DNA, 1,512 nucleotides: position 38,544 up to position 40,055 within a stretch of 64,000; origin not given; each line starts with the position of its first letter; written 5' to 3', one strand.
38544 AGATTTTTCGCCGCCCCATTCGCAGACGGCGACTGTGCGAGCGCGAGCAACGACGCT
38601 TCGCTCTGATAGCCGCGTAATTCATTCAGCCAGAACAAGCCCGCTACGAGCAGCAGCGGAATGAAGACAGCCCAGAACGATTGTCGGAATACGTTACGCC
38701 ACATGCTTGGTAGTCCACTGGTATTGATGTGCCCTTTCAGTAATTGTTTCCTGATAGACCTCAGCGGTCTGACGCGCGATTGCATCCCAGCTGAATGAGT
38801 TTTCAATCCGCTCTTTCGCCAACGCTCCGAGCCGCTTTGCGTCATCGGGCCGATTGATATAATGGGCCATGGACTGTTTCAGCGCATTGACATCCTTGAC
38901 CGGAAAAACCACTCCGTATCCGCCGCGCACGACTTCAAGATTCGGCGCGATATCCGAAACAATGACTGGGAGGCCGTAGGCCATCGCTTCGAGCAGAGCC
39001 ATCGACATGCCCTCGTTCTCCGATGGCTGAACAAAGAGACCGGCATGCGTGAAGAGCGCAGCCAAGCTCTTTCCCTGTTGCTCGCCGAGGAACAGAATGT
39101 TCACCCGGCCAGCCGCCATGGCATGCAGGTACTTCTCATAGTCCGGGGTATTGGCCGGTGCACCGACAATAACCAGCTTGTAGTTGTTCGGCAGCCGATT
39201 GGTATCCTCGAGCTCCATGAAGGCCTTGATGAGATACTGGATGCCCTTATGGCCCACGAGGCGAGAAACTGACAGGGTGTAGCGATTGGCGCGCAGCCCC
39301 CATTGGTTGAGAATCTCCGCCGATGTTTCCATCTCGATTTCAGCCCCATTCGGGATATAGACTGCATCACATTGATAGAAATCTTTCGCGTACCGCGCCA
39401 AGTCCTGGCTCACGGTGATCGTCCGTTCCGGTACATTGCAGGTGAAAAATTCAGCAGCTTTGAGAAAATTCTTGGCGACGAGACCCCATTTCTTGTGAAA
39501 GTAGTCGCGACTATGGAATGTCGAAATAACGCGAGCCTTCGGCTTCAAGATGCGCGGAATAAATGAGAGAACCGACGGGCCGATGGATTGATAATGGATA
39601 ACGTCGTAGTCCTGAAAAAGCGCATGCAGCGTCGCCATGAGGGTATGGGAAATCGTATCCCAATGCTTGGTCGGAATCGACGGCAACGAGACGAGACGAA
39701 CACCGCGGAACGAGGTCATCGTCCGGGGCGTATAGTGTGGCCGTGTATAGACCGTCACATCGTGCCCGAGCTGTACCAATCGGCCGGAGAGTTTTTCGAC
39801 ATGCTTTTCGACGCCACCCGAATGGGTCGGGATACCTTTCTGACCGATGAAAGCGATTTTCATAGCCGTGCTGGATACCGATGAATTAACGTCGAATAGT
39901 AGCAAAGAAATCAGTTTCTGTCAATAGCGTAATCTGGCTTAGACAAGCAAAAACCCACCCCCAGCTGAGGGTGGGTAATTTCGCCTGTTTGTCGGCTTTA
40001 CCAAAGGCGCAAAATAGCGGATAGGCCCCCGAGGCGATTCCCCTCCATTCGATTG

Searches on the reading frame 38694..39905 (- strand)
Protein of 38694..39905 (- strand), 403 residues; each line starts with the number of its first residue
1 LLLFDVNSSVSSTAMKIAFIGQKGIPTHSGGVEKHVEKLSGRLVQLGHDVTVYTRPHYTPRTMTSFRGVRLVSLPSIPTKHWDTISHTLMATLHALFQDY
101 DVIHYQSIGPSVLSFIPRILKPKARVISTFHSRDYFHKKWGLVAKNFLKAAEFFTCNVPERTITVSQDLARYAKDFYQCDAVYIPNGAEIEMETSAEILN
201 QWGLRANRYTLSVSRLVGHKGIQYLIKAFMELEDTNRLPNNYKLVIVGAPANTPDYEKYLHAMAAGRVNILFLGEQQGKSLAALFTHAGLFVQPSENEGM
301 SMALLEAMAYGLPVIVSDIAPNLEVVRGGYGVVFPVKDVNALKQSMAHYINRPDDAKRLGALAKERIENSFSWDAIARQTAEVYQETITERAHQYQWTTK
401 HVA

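Call 15: search_protein_families(library=pfam, proteins=[window:38694-39905:-], max_evalue=0.001)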
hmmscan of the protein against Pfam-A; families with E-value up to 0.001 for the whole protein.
window:38694-39905:- (403 aa): 7 families
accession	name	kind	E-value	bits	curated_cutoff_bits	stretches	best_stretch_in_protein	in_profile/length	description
PF00534.26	Glycos_transf_1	-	8.4e-32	110.5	26.4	1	207-365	15-171/172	Glycosyl transferases group 1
PF13692.12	Glyco_trans_1_4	-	8e-25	88.2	27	1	210-350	4-140/142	Glycosyl transferases group 1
PF13439.12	Glyco_transf_4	-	9.9e-23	81.4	28.5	1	30-190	2-168/170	Glycosyltransferase Family 4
PF13579.12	Glyco_trans_4_4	-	8e-15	56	29.7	1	30-187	1-158/158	Glycosyl transferase 4-like domain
PF20706.3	GT4-conflict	-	2.3e-12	47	26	1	207-378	197-383/385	Family 4 Glycosyltransferase in conflict systems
PF13524.12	Glyco_trans_1_2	-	1.1e-06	29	25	1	240-380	13-142/144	Glycosyl transferase-like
PF09314.17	DUF1972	-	0.00019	21.6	25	0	17-40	4-27/186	Domain of unknown function (DUF1972)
